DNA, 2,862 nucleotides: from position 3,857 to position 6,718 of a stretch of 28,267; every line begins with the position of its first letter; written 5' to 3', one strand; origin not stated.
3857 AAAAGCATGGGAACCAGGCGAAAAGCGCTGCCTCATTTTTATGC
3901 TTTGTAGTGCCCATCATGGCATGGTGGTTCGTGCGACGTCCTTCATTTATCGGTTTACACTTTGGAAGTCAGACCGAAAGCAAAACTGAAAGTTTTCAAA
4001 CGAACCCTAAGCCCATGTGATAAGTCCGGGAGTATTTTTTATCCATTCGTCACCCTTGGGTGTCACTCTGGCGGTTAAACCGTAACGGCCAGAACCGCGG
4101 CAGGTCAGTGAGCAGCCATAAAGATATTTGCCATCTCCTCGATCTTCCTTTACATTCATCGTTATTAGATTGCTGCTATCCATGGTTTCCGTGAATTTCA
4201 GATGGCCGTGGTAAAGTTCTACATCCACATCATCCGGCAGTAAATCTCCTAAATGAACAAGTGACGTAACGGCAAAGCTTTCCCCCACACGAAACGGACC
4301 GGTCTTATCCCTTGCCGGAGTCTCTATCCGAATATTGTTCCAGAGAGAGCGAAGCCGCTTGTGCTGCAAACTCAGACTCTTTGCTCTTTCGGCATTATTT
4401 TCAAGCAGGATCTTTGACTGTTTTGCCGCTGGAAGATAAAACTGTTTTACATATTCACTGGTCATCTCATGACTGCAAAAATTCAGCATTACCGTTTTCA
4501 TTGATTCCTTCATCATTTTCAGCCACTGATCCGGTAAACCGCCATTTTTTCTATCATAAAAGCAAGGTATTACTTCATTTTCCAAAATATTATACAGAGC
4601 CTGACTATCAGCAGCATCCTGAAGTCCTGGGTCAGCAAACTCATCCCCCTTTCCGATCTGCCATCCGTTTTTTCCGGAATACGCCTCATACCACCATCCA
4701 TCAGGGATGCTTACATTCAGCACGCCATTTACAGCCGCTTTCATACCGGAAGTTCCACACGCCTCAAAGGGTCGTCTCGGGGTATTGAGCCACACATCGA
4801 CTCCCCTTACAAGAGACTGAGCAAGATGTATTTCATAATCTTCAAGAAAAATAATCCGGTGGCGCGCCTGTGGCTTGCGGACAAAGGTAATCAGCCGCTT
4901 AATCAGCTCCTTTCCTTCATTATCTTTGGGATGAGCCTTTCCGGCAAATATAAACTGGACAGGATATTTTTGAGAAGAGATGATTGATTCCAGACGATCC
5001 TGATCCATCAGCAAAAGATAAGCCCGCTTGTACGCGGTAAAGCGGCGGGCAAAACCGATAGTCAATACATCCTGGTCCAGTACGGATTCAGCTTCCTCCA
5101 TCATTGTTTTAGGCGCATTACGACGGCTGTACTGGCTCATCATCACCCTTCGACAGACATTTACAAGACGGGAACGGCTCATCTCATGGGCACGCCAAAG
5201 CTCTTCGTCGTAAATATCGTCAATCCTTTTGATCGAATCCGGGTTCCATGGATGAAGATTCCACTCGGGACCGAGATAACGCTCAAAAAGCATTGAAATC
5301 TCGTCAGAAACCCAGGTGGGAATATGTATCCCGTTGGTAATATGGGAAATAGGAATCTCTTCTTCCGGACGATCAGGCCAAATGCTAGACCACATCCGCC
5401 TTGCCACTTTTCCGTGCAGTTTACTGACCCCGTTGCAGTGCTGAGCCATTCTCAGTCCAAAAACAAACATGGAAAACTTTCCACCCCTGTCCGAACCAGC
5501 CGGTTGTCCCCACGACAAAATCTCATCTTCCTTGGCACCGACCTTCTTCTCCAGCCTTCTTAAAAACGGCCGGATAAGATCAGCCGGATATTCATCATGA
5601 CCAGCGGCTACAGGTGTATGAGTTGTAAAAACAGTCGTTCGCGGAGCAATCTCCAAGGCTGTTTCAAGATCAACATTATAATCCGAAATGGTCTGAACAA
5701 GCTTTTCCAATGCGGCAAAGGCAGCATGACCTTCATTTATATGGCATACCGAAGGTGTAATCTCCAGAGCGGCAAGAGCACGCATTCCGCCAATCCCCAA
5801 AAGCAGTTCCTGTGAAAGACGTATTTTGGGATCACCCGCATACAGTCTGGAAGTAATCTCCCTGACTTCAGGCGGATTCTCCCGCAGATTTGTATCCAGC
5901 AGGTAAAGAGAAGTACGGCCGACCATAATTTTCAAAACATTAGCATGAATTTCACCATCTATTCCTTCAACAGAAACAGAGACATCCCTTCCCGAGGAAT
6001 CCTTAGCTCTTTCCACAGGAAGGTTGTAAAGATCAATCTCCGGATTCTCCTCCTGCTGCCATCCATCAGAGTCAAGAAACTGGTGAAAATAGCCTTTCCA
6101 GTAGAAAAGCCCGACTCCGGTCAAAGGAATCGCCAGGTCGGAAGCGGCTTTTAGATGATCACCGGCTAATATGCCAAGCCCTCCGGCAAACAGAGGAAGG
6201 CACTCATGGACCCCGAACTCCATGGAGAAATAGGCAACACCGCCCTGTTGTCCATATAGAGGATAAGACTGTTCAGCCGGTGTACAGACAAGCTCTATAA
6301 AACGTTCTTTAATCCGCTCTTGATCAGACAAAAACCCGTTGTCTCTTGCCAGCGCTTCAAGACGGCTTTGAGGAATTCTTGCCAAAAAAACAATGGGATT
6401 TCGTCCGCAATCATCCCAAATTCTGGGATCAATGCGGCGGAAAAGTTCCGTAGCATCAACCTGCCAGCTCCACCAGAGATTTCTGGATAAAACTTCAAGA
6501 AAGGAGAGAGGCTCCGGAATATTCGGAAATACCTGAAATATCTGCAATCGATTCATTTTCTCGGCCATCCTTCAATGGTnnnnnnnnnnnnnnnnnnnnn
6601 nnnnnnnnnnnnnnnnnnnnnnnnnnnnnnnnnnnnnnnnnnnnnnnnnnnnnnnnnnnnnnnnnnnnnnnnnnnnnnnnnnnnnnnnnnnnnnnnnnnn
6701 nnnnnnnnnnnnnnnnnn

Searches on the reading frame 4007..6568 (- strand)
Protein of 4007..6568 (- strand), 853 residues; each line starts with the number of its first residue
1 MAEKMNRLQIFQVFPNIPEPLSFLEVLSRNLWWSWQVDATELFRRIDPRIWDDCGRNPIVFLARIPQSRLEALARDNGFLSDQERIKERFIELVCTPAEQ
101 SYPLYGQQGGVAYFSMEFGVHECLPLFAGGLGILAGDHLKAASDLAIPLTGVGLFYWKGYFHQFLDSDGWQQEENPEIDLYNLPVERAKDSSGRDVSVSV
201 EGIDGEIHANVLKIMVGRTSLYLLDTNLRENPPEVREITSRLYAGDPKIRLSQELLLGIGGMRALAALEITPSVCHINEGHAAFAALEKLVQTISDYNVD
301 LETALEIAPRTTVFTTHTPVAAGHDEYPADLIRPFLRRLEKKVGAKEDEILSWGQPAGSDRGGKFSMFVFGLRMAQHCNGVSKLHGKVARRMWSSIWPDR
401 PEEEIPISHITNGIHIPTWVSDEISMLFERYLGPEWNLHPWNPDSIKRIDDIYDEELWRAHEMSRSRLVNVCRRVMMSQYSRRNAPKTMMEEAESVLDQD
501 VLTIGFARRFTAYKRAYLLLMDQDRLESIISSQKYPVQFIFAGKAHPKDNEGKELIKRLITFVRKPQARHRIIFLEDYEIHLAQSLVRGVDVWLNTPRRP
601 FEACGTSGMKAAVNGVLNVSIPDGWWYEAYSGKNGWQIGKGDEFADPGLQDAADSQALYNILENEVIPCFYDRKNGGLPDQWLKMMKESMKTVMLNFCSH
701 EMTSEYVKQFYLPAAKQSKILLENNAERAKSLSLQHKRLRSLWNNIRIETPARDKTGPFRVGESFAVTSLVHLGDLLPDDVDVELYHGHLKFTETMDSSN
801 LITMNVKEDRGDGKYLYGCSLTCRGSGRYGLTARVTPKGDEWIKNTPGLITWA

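Call 44: search_protein_families(library=pfam, proteins=[window:4007-6568:-])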
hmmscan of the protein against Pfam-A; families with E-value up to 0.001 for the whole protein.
window:4007-6568:- (853 aa): 2 families
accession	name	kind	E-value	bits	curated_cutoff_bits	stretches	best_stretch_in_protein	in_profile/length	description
PF11897.13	DUF3417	-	1.1e-30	106.7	25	1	17-124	1-109/109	Protein of unknown function (DUF3417)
PF00343.26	Phosphorylase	-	2.4e-28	99.3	27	2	274-624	219-579/713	Carbohydrate phosphorylase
